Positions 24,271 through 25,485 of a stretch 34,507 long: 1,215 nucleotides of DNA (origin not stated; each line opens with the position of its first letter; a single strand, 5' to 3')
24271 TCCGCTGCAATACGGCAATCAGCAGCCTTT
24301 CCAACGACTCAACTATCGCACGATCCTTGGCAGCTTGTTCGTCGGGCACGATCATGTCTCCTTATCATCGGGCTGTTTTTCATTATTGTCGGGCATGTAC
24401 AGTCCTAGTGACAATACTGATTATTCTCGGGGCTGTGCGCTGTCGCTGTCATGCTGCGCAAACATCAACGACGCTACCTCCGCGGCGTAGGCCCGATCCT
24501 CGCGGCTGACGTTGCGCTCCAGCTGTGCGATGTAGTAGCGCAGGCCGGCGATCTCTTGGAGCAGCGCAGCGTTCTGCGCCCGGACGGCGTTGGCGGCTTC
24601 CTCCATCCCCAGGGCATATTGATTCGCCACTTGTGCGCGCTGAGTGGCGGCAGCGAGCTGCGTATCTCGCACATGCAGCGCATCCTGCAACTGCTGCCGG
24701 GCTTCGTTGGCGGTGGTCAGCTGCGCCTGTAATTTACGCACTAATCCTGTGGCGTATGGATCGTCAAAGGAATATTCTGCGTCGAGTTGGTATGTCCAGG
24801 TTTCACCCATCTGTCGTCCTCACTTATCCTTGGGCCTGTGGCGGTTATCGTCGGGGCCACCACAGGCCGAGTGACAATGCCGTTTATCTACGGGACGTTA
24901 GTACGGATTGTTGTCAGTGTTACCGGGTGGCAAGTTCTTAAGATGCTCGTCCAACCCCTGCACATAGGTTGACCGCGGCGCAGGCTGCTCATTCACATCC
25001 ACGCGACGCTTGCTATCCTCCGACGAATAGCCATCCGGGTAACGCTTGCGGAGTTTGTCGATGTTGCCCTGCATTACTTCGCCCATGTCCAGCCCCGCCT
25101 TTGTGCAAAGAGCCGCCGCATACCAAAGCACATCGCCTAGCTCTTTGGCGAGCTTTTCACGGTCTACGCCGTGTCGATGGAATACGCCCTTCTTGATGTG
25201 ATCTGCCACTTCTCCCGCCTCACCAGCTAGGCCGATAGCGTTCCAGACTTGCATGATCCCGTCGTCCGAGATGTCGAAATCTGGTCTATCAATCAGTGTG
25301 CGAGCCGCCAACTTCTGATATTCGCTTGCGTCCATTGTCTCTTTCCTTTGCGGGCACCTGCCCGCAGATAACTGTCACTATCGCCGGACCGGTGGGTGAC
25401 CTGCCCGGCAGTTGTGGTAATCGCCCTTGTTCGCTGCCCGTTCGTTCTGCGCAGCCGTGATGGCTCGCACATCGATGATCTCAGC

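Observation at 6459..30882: Five perfect copies of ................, a parS/NBS hybrid palindrome, dispersed around a phage genome that encodes ParA and ParB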

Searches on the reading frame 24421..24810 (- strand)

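Call 72: search_protein_families(library=pfam, proteins=[window:24421-24810:-], max_evalue=0.01)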
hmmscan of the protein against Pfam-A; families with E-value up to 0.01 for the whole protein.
window:24421-24810:- (129 aa): 1 family
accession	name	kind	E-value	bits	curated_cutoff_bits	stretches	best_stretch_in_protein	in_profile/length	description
PF08647.16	BRE1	-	0.0012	19.3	27.9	0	68-110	7-49/95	BRE1 E3 ubiquitin ligase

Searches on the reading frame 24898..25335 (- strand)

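Call 5: search_protein_families(library=pfam, proteins=[window:24898-25335:-], max_evalue=0.01)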
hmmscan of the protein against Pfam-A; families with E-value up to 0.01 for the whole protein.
window:24898-25335:- (145 aa): 2 families
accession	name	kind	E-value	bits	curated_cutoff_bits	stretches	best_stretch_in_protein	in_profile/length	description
PF03819.22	MazG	-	1e-13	51.8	22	1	36-101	10-72/74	MazG nucleotide pyrophosphohydrolase domain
PF12643.12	MazG-like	-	0.0045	17.6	27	1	52-100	27-71/85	MazG-like family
